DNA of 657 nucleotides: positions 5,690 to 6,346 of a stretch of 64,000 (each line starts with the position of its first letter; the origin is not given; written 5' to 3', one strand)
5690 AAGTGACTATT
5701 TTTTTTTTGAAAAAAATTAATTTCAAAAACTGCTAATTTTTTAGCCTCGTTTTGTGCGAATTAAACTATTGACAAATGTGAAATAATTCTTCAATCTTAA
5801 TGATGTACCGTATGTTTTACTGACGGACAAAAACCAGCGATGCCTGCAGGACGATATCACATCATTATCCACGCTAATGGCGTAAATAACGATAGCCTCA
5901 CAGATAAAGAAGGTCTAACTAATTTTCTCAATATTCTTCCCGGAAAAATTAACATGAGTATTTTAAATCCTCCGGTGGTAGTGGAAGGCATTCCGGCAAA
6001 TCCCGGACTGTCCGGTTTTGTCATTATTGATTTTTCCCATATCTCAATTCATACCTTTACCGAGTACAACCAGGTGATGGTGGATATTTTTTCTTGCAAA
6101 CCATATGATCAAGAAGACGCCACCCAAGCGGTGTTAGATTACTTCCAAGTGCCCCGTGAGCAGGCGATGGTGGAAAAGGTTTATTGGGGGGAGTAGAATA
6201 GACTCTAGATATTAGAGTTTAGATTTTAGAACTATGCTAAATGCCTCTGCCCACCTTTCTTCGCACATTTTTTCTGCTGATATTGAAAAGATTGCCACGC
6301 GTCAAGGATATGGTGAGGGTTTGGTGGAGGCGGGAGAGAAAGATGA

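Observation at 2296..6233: Split transketolase halves are separated by a 3.9-kb accessory insert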

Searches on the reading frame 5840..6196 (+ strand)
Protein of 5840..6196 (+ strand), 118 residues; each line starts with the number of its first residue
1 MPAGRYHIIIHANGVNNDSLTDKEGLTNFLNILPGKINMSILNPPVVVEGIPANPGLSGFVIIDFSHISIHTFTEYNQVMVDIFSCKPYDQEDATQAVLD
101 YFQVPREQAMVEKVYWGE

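Call 3: search_protein_families(library=pfam, proteins=[window:5840-6196:+], max_evalue=0.01)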
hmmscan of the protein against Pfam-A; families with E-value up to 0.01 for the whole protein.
window:5840-6196:+ (118 aa): 1 family
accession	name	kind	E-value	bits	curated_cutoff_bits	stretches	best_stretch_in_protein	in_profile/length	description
PF02675.21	AdoMet_dc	-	1.3e-19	71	25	1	7-108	1-100/107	S-adenosylmethionine decarboxylase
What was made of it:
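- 5840..6196 (+): AdoMet_dc-fold (SpeH/SpeD class 1b-like) pyruvoyl-enzyme homologue, 118 aa. It is the old resident of the junction. PF02675, 71 bits (call 3).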

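Call 37: find_homologous_proteins(query=window:5840-6196:+, max_evalue=0.00001)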
Query window:5840-6196:+ (118 aa): 304 proteins with E <= 0.00001 among 304 candidates; the best 120 are listed.
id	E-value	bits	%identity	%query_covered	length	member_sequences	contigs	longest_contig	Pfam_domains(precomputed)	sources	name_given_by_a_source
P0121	1.7e-74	265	100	100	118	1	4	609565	PF02675.22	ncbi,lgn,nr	ncbi:S-adenosylmethionine decarboxylase [Candidatus Microgenomates bacterium]|nr:S-adenosylmethionin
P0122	4.4e-60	219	82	100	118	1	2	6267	PF02675.22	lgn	-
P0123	1.7e-59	217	80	100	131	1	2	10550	PF02675.22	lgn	-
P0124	4.7e-59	215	80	100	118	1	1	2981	PF02675.22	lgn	-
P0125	5.7e-58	212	80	100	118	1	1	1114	PF02675.22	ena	-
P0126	1.2e-56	208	80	100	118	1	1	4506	PF02675.22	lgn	-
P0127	3.3e-55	203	76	100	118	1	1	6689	PF02675.22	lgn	-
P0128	5.5e-55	202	75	100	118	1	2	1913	PF02675.22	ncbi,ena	-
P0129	1.8e-46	175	68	99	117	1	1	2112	PF02675.22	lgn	-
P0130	1.4e-44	169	65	99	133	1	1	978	PF02675.22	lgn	-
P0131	2.1e-44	168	68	97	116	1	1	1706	PF02675.22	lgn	-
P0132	4.6e-44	167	66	96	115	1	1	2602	PF02675.22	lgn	-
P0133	3.0e-43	164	63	99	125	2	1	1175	PF02675.22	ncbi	-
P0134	4.8e-43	164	63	99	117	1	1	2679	PF02675.22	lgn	-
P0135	6.3e-43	163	66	96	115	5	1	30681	PF02675.22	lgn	-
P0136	1.0e-42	162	64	99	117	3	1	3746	PF02675.22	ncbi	-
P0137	1.4e-42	162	62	99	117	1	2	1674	PF02675.22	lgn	-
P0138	2.5e-42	161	63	97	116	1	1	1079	PF02675.22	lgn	-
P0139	1.1e-41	159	62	99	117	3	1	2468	PF02675.22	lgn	-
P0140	3.6e-41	158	60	99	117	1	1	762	PF02675.22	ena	-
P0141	4.7e-41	157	63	99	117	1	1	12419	PF02675.22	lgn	-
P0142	5.0e-41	157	60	98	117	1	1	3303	PF02675.22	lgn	-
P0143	6.0e-41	157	64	99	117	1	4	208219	PF02675.22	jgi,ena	jgi:S-adenosylmethionine/arginine decarboxylase-like enzyme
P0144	8.0e-41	156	61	99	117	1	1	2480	PF02675.22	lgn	-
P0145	8.3e-41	156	61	99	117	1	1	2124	PF02675.22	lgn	-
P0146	9.6e-41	156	62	99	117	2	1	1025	PF02675.22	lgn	-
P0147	1.1e-40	156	60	98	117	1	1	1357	PF02675.22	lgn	-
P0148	1.6e-40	155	61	99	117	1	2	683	PF02675.22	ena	-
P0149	2.0e-40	155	59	98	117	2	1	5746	PF02675.22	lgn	-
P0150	2.4e-40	155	58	99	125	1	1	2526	PF02675.22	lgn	-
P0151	2.8e-40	155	62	98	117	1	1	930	PF02675.22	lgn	-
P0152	2.9e-40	155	62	96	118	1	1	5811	PF02675.22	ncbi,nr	ncbi:hypothetical protein HGB07_04730 [Candidatus Roizmanbacteria bacterium]|nr:hypothetical protein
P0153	3.1e-40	155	63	99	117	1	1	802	PF02675.22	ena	-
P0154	3.4e-40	154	62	98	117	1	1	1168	PF02675.22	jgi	jgi:S-adenosylmethionine decarboxylase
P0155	4.4e-40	154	63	98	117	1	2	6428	PF02675.22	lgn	-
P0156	5.0e-40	154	62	99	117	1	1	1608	PF02675.22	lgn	-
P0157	6.3e-40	154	58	99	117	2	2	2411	PF02675.22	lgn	-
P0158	6.6e-40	153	60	99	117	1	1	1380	PF02675.22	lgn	-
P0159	6.9e-40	153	59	98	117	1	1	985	PF02675.22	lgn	-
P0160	8.4e-40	153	62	98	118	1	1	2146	PF02675.22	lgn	-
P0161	1.3e-39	153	60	99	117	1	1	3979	PF02675.22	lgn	-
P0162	1.3e-39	153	59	99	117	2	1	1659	PF02675.22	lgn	-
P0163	1.3e-39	152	60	99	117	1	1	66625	PF02675.22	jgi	-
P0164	1.7e-39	152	63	98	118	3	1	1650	PF02675.22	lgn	-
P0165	1.8e-39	152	61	99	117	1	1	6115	PF02675.22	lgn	-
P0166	2.4e-39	152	61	99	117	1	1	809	PF02675.22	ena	-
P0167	2.5e-39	152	59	100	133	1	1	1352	PF02675.22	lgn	-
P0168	3.2e-39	151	59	100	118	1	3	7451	PF02675.22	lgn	-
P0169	4.7e-39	151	56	98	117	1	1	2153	PF02675.22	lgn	-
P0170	5.6e-39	150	59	99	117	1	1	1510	PF02675.22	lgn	-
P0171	7.9e-39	150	59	99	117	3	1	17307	PF02675.22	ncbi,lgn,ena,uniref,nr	ncbi:MAG: S-adenosylmethionine decarboxylase proenzyme [Candidatus Daviesbacteria bacterium GW2011_G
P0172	1.1e-38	150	59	99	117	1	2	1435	PF02675.22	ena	-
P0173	1.2e-38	149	62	99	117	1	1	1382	PF02675.22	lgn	-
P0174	1.3e-38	149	57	99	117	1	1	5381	PF02675.22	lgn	-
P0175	1.5e-38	149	59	99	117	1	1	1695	PF02675.22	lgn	-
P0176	2.4e-38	148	59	96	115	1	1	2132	PF02675.22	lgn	-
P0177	2.4e-38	148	62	98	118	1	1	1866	PF02675.22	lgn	-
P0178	2.9e-38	148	59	99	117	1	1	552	PF02675.22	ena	-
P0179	3.4e-38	148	60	98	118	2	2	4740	PF02675.22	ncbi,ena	-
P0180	3.5e-38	148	61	98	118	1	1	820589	PF02675.22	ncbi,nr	ncbi:MAG: S-adenosylmethionine decarboxylase [Candidatus Daviesbacteria bacterium]|nr:MAG: S-adenosy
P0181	4.4e-38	148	57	98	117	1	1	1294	PF02675.22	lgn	-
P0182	4.5e-38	148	60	99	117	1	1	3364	PF02675.22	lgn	-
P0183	5.6e-38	147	58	98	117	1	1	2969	PF02675.22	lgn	-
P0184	6.6e-38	147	58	99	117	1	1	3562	PF02675.22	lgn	-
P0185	9.2e-38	147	57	99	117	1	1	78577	PF02675.22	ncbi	-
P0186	9.2e-38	147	59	98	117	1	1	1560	PF02675.22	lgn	-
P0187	1.1e-37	146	56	99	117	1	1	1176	PF02675.22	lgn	-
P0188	1.2e-37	146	60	96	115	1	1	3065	PF02675.22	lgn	-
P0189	1.9e-37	146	58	98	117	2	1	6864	PF02675.22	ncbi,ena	-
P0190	2.3e-37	145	62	98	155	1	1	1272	PF02675.22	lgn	-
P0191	2.5e-37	145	60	98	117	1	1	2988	PF02675.22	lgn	-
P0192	2.9e-37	145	59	99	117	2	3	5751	PF02675.22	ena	-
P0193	4.0e-37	144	59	98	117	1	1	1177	PF02675.22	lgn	-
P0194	4.3e-37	144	56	99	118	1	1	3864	PF02675.22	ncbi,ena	-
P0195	4.5e-37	144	58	97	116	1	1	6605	PF02675.22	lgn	-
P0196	5.6e-37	144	58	99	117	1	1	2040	PF02675.22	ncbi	-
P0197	6.0e-37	144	64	98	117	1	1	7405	PF02675.22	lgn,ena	-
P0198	7.0e-37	144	59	98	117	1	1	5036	PF02675.22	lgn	-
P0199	8.6e-37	143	56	98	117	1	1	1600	PF02675.22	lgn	-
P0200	9.6e-37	143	58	98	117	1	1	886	PF02675.22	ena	-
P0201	9.6e-37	143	59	98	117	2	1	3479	PF02675.22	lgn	-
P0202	1.0e-36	143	57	99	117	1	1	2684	PF02675.22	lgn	-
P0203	1.2e-36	143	60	98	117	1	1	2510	PF02675.22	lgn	-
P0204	1.2e-36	143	61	98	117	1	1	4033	PF02675.22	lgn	-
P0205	1.8e-36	142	57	99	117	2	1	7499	PF02675.22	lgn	-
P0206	2.0e-36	142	56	99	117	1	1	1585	PF02675.22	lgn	-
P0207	2.1e-36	142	54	99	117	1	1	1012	PF02675.22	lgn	-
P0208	2.1e-36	142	54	99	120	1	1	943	PF02675.22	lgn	-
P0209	2.7e-36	142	58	96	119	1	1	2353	PF02675.22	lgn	-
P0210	2.9e-36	142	59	98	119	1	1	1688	PF02675.22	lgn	-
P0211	3.6e-36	141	59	97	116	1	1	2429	PF02675.22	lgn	-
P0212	4.7e-36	141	56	99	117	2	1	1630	PF02675.22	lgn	-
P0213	5.0e-36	141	57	98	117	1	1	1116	PF02675.22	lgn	-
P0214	5.1e-36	141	56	99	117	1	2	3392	PF02675.22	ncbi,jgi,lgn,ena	-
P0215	8.2e-36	140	59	98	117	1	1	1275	PF02675.22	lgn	-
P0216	8.3e-36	140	57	97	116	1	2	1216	PF02675.22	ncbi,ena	-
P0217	1.9e-35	139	53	99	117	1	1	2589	PF02675.22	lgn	-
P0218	2.1e-35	139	56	99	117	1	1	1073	PF02675.22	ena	-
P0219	4.1e-35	138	56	99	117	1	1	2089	PF02675.22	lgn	-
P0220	4.2e-35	138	58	98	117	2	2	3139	PF02675.22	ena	-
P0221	4.6e-35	138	54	99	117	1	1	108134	PF02675.22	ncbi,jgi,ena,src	-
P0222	8.6e-35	137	57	98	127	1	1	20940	PF02675.22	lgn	-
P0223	1.0e-34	137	57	98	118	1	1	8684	PF02675.22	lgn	-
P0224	1.6e-34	136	55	98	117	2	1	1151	PF02675.22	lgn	-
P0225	1.8e-34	136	56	99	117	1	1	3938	PF02675.22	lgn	-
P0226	2.7e-34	135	56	99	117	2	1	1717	PF02675.22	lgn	-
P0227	4.0e-34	135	62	88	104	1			PF02675.22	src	-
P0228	5.5e-34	134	57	97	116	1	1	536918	PF02675.22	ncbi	-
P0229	6.0e-34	134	54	99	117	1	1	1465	PF02675.22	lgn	-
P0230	1.0e-33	134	56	98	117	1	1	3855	PF02675.22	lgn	-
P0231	1.0e-33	133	57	98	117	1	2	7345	PF02675.22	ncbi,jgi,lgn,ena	-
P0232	1.2e-33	133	56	99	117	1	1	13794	PF02675.22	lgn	-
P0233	1.6e-33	133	56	99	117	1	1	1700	PF02675.22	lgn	-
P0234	1.6e-33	133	54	97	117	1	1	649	PF02675.22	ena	-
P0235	3.8e-33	132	56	99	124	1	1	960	PF02675.22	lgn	-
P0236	1.2e-32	130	56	97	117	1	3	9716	PF02675.22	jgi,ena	-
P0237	2.0e-32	129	54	99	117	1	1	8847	PF02675.22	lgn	-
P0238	4.4e-32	128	55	99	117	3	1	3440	PF02675.22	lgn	-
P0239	4.5e-32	128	51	99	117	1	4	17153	PF02675.22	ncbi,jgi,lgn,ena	-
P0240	5.1e-32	128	56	98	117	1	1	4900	PF02675.22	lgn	-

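Call 38: find_encoding_contigs(protein=P0121, flank=8000, max_places=10)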
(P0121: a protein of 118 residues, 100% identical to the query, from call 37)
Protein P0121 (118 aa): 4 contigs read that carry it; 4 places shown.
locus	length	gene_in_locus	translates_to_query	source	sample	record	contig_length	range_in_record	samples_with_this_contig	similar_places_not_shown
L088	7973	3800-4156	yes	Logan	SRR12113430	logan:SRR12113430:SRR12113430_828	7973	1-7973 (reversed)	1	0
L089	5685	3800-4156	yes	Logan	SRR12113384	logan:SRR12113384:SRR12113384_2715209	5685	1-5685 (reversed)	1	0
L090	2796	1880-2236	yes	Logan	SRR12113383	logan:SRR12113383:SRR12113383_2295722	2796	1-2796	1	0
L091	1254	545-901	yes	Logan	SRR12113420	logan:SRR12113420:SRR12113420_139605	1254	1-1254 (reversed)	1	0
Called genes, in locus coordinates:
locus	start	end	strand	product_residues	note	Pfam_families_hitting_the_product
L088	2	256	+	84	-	?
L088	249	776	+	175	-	-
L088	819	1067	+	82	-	PF01402:RHH_1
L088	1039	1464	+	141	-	PF13470:PIN_3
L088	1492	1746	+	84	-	-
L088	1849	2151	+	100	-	-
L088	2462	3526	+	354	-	PF13784:Fic_N, PF02661:Fic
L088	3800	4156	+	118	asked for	PF02675:AdoMet_dc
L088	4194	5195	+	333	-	PF02779:Transket_pyr, PF02780:Transketolase_C, PF22613:Transketolase_C_1 (weak)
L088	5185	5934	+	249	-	PF01791:DeoC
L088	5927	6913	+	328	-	PF00294:PfkB, PF08543:Phos_pyr_kin (weak)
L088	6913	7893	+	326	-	PF00389:2-Hacid_dh, PF02826:2-Hacid_dh_C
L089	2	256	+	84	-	?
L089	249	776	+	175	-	-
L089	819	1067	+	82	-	PF01402:RHH_1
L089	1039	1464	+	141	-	PF13470:PIN_3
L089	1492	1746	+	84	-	-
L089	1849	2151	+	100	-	-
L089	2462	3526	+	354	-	PF13784:Fic_N, PF02661:Fic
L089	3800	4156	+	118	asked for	PF02675:AdoMet_dc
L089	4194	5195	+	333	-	PF02779:Transket_pyr, PF02780:Transketolase_C, PF22613:Transketolase_C_1 (weak)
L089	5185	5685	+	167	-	?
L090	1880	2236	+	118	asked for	PF02675:AdoMet_dc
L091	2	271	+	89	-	?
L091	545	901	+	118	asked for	PF02675:AdoMet_dc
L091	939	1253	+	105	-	?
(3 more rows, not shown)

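Call 40: find_encoding_contigs(protein=P0123, flank=8000, max_places=3)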
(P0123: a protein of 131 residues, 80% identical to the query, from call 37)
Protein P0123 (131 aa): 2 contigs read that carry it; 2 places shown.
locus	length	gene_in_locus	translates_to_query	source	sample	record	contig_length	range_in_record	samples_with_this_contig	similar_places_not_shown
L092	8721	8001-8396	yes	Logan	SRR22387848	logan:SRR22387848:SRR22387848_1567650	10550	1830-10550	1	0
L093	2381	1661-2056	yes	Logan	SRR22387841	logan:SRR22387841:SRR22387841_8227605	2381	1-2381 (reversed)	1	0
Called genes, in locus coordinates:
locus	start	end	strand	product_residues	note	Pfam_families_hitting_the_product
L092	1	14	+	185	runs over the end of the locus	PF00578:AhpC-TSA, PF08534:Redoxin, PF00085:Thioredoxin (faint), PF13098:Thioredoxin_2 (weak)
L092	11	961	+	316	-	PF11376:DUF3179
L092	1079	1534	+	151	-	PF07731:Cu-oxidase_2 (faint), PF13473:Cupredoxin_1, PF00127:Copper-bind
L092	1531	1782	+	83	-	PF00462:Glutaredoxin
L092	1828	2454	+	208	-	PF00121:TIM (weak), PF05690:ThiG (weak)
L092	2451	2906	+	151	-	PF02502:LacAB_rpiB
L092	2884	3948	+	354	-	PF00162:PGK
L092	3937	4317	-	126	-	PF13470:PIN_3 (weak)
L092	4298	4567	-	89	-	-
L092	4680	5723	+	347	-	PF00044:Gp_dh_N, PF02800:Gp_dh_C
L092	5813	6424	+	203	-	PF00834:Ribul_P_3_epim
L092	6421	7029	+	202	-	PF18306:LDcluster4, PF03641:Lysine_decarbox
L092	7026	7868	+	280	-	PF00456:Transketolase_N, PF13292:DXP_synthase_N (weak), PF00676:E1_dh (weak)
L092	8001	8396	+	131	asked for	PF02675:AdoMet_dc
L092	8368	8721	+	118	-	?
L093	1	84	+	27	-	?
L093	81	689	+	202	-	PF18306:LDcluster4, PF03641:Lysine_decarbox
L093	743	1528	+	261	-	PF00456:Transketolase_N, PF13292:DXP_synthase_N (faint), PF00676:E1_dh (weak)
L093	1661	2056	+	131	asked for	PF02675:AdoMet_dc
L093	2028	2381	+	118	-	?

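Call 41: find_encoding_contigs(protein=P0122, flank=8000, max_places=3)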
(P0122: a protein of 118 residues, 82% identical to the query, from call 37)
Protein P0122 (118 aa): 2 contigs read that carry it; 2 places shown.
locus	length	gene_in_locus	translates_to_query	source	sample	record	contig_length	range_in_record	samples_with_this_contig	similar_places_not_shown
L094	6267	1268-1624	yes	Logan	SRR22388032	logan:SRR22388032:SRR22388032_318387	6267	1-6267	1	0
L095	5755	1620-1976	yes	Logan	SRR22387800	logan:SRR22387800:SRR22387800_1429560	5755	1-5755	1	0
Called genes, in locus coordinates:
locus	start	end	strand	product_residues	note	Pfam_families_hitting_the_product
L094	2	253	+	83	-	?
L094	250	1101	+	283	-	PF00456:Transketolase_N, PF13292:DXP_synthase_N, PF00676:E1_dh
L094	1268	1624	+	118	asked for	PF02675:AdoMet_dc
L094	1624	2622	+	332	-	PF02779:Transket_pyr, PF02780:Transketolase_C, PF22613:Transketolase_C_1 (faint)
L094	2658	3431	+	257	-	PF01791:DeoC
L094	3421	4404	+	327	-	PF00294:PfkB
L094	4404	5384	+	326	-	PF00389:2-Hacid_dh, PF02826:2-Hacid_dh_C, PF03446:NAD_binding_2 (weak)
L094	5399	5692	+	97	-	-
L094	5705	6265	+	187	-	?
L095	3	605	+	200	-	?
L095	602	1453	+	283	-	PF00456:Transketolase_N, PF13292:DXP_synthase_N, PF00676:E1_dh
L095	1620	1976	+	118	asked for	PF02675:AdoMet_dc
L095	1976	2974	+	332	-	PF02779:Transket_pyr, PF02780:Transketolase_C, PF22613:Transketolase_C_1 (faint)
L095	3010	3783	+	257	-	PF01791:DeoC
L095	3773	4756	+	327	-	PF00294:PfkB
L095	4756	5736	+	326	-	PF00389:2-Hacid_dh, PF02826:2-Hacid_dh_C, PF03446:NAD_binding_2 (weak)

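Call 60: find_encoding_contigs(protein=P0143, flank=6000, max_places=3)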
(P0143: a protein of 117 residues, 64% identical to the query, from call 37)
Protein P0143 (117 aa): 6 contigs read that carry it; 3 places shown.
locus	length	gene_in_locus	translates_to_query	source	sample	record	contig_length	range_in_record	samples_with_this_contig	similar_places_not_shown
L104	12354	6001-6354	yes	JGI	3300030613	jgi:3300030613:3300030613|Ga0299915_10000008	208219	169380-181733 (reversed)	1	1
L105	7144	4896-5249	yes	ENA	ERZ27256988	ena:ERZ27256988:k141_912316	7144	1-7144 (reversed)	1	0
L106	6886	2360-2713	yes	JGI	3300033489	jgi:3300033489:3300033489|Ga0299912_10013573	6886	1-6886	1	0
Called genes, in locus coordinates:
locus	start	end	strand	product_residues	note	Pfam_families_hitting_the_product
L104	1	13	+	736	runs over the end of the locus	PF00989:PAS, PF08448:PAS_4, PF13426:PAS_9, PF00989:PAS, PF08447:PAS_3 (weak), PF13426:PAS_9, PF00512:HisKA, PF02518:HATPase_c, +2 more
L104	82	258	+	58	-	-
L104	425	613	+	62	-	PF04070:DUF378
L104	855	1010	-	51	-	PF11295:DUF3096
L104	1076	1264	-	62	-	-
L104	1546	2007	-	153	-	-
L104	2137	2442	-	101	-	-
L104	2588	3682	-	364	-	PF03979:Sigma70_r1_1, PF00140:Sigma70_r1_2, PF04542:Sigma70_r2, PF04539:Sigma70_r3, PF04545:Sigma70_r4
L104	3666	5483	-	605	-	PF01807:Zn_ribbon_DnaG, PF08275:DNAG_N, PF01751:Toprim (weak), PF13155:Toprim_2, PF13662:Toprim_4, PF10410:DnaB_bind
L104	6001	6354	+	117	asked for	PF02675:AdoMet_dc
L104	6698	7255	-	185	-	-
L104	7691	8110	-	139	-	-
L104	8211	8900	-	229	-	PF18912:DZR_2, PF00156:Pribosyltran (weak)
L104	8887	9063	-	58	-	-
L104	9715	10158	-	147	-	PF01668:SmpB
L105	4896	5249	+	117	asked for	PF02675:AdoMet_dc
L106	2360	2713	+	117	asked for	PF02675:AdoMet_dc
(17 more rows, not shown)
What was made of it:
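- In other Microgenomates the AdoMet_dc homologue is a stand-alone gene next to dnaG and rpoD (call 60).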

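Call 66: search_protein_families(library=padloc, proteins=[window:5840-6196:+], max_evalue=0.01)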
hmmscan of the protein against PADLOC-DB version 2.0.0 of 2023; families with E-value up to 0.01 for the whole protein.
window:5840-6196:+ (118 aa): 0 families

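Call 67: search_protein_families(library=ncbifam, proteins=[window:5840-6196:+], max_evalue=0.01)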
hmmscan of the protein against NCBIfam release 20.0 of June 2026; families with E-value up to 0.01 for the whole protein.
window:5840-6196:+ (118 aa): 1 family
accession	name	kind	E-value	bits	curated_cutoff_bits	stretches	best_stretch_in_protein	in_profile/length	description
TIGR03330.1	SAM_DCase_Bsu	equivalog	4.9e-15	55.8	75.65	1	6-106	5-103/112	adenosylmethionine decarboxylase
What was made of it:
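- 5840..6196 (+): Below the NCBIfam cut-off, 55.8 against 75.65 (call 67).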

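Call 73: search_solved_structures(query=window:5840-6196:+, max_evalue=0.01, show_alignments=3)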
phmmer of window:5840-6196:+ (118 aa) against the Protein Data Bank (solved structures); distinct sequences matched with E-value up to 0.01: 4.
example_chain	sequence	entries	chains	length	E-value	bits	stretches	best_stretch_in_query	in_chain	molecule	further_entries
1tlu_A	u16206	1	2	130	3.2e-05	27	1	56-87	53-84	S-adenosylmethionine decarboxylase proenzyme, AdoMetDC, SamDC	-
1vr7_A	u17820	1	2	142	3.8e-05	26.7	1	56-87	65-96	S-adenosylmethionine decarboxylase proenzyme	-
1tmi_A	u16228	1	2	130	8.3e-05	25.6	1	56-87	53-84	S-adenosylmethionine decarboxylase proenzyme, AdoMetDC, SamDC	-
2iii_A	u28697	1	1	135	0.00016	24.7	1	7-101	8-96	S-adenosylmethionine decarboxylase proenzyme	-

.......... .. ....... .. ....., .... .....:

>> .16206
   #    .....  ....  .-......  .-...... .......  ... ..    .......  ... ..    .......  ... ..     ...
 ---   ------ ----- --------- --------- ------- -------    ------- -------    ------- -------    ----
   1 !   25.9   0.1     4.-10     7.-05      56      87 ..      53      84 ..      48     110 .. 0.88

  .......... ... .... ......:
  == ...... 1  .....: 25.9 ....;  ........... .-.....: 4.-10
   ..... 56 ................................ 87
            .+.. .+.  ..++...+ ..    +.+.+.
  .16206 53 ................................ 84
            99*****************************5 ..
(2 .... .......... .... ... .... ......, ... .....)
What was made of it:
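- On AdoMetDC class 1b (SpeH/SpeD): The sequence reads FS and HTFTE (call 73).
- Closest known: Class 1b AdoMetDC. Same: The fold family is the same (PF02675), and the self-processing and catalytic Ser, His and Cys are conserved (calls 3, 73).
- Closest known: Class 1b AdoMetDC. Different: It is below the NCBIfam cut-off (calls 67, 73).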

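Call 90: list_cluster_members(proteins=[P0121, P0391])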
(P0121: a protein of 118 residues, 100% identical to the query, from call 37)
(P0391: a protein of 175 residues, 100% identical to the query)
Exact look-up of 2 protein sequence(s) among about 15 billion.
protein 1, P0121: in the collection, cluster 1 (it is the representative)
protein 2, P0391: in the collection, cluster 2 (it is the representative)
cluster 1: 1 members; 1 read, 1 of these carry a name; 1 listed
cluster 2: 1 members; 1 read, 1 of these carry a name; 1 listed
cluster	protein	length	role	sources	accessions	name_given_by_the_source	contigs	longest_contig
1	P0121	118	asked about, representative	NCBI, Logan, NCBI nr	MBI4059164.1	S-adenosylmethionine decarboxylase [Candidatus Microgenomates bacterium]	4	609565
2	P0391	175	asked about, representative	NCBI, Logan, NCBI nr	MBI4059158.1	hypothetical protein HY404_02875 [Candidatus Microgenomates bacterium] | hypothetical protein [Candidatus Microgenomates bacterium]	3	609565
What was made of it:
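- Tried and rejected: The source genome was reached through the AdoMet_dc protein instead (calls 37, 38, 90).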
